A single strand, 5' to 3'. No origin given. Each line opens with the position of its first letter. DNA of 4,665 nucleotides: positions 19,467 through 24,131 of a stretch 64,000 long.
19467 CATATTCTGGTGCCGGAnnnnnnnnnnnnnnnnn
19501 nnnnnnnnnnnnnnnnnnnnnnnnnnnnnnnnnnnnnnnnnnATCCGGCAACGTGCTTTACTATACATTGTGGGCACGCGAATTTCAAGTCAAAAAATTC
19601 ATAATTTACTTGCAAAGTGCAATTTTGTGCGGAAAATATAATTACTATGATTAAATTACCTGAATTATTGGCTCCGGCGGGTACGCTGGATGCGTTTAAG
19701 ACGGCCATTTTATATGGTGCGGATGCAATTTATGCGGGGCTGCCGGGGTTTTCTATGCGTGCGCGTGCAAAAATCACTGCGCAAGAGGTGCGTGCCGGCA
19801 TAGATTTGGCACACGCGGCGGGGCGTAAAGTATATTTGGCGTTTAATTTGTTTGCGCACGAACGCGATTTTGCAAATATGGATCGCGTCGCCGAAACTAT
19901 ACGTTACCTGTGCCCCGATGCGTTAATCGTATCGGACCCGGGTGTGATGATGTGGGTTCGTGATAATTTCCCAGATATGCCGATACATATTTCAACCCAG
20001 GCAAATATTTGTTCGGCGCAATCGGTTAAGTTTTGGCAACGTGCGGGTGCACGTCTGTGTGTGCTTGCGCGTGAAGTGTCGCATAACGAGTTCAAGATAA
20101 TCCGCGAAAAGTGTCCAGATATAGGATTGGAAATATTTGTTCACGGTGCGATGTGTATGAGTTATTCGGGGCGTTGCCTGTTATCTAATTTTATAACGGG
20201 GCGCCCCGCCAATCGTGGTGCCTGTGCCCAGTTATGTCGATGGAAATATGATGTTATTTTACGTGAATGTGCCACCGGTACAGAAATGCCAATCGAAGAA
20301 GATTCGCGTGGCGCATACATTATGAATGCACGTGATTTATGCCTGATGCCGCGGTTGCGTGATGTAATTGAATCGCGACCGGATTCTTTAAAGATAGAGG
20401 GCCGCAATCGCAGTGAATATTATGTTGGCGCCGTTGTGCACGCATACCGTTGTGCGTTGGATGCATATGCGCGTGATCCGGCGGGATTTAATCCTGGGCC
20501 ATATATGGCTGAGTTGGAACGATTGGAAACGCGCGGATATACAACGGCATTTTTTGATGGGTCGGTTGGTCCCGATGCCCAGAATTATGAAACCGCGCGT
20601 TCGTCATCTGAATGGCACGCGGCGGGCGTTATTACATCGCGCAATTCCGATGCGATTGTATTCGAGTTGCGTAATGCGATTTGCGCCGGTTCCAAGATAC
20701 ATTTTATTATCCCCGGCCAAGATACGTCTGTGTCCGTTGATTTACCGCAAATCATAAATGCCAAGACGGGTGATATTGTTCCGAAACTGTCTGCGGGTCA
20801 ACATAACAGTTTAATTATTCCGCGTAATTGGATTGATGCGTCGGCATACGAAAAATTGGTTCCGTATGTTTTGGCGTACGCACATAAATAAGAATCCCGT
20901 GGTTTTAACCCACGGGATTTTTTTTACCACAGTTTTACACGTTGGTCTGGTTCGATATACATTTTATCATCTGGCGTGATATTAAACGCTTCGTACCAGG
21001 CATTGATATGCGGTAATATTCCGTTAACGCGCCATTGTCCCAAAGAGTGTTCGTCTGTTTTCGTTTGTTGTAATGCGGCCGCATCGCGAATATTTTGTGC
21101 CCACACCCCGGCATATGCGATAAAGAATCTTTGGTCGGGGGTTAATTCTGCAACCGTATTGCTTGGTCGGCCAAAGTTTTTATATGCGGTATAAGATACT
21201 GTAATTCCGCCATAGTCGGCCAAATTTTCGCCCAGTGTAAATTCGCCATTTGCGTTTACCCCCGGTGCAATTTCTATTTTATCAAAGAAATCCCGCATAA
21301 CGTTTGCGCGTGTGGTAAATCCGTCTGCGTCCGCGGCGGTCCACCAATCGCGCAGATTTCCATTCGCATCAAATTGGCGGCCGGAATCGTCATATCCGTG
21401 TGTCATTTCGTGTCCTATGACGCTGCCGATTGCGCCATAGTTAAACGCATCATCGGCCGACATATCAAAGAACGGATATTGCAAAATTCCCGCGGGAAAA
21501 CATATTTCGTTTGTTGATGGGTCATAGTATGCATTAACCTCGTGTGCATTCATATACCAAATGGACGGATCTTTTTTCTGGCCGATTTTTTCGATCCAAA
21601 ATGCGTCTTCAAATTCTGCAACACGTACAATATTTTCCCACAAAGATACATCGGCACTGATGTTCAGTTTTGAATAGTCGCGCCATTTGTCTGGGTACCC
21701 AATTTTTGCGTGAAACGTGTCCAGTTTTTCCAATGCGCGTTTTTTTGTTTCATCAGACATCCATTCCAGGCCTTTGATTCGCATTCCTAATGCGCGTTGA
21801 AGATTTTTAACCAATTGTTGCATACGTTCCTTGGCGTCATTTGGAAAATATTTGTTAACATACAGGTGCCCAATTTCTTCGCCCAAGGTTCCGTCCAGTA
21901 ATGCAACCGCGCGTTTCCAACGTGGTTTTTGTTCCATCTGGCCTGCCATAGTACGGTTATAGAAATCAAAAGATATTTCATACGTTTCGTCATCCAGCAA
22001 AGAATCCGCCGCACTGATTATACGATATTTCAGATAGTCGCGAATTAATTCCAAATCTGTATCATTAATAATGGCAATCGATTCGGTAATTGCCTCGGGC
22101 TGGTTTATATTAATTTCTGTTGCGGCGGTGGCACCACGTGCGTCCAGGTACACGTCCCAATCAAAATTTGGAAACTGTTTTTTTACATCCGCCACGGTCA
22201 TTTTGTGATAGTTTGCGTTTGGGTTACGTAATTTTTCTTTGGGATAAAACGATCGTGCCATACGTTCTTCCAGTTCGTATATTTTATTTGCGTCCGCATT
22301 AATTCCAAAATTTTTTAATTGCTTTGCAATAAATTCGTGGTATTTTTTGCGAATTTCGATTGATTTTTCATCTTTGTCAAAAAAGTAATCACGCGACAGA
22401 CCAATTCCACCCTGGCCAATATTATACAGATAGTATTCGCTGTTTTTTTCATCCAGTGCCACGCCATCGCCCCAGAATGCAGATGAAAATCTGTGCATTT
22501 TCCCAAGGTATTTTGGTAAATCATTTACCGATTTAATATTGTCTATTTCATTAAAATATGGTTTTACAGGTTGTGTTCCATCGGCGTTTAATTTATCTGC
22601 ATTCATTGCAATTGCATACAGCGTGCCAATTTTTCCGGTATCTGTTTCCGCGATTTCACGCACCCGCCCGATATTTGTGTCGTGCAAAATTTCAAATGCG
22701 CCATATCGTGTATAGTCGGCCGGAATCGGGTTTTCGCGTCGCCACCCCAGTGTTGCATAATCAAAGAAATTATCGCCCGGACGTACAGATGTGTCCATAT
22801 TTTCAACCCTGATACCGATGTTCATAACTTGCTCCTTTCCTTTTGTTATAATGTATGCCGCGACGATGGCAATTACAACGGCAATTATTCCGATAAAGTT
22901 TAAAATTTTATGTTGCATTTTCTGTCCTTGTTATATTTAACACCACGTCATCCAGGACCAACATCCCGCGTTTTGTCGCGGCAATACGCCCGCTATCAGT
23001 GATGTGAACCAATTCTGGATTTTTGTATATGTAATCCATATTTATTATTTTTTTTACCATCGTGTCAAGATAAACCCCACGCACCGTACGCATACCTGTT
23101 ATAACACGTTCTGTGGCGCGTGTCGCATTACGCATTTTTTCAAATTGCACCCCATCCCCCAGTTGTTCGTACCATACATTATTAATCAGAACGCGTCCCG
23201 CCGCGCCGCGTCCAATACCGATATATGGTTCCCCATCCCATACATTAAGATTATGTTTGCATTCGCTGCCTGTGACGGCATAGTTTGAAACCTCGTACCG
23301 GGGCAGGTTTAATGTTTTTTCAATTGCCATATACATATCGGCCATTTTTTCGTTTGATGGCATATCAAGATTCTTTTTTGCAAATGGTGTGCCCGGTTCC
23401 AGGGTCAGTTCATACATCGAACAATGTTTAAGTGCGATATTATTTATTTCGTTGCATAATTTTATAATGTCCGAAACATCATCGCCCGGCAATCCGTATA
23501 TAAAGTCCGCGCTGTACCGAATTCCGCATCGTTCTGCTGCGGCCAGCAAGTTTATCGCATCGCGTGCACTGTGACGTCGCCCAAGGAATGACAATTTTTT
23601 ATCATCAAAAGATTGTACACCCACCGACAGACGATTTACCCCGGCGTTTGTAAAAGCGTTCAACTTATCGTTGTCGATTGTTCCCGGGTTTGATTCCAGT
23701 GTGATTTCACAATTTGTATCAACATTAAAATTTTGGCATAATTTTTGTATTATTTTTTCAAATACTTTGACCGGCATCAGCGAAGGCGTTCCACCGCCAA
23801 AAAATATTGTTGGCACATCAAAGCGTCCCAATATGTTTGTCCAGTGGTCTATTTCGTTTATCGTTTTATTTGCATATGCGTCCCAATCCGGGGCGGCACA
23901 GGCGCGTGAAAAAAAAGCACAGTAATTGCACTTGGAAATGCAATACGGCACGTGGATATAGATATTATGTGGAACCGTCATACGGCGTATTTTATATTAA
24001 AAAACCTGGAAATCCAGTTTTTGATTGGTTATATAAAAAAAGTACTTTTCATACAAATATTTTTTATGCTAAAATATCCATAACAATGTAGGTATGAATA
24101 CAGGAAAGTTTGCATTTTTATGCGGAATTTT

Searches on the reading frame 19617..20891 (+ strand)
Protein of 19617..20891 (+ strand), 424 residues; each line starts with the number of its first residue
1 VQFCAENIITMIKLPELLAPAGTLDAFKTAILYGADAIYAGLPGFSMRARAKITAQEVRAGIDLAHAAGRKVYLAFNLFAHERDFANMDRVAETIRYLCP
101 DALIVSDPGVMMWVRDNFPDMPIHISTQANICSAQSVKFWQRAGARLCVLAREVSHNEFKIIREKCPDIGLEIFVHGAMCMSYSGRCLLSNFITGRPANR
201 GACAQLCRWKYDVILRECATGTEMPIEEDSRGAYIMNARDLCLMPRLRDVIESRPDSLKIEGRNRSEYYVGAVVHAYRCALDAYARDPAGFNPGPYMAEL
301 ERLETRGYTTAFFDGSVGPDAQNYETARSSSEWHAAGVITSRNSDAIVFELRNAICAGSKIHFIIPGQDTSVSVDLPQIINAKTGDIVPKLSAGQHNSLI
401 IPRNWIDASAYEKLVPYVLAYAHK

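Call 101: search_protein_families(library=pfam, proteins=[window:19617-20891:+], max_evalue=0.00001)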
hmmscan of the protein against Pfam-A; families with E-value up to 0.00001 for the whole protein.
window:19617-20891:+ (424 aa): 1 family
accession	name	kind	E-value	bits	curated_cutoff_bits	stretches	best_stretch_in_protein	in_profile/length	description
PF01136.24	Peptidase_U32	-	1.2e-79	267.4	22.4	1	89-316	5-230/233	Peptidase family U32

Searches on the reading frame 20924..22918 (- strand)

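Call 101: search_protein_families(library=pfam, proteins=[window:20924-22918:-], max_evalue=0.00001)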
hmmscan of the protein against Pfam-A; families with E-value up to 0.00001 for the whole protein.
window:20924-22918:- (664 aa): 2 families
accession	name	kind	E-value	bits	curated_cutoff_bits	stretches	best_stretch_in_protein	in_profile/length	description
PF05649.18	Peptidase_M13_N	-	3.4e-105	353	32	1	47-409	1-381/381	Peptidase family M13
PF01431.27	Peptidase_M13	-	6.2e-68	228.9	24.5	1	462-661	1-205/205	Peptidase family M13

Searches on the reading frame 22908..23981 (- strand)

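Call 101: search_protein_families(library=pfam, proteins=[window:22908-23981:-], max_evalue=0.00001)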
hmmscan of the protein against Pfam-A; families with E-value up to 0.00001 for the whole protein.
window:22908-23981:- (357 aa): 1 family
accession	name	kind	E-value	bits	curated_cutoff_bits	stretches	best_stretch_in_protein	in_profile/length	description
PF04055.27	Radical_SAM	-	2.2e-26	93.4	29.5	1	8-177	1-164/166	Radical SAM superfamily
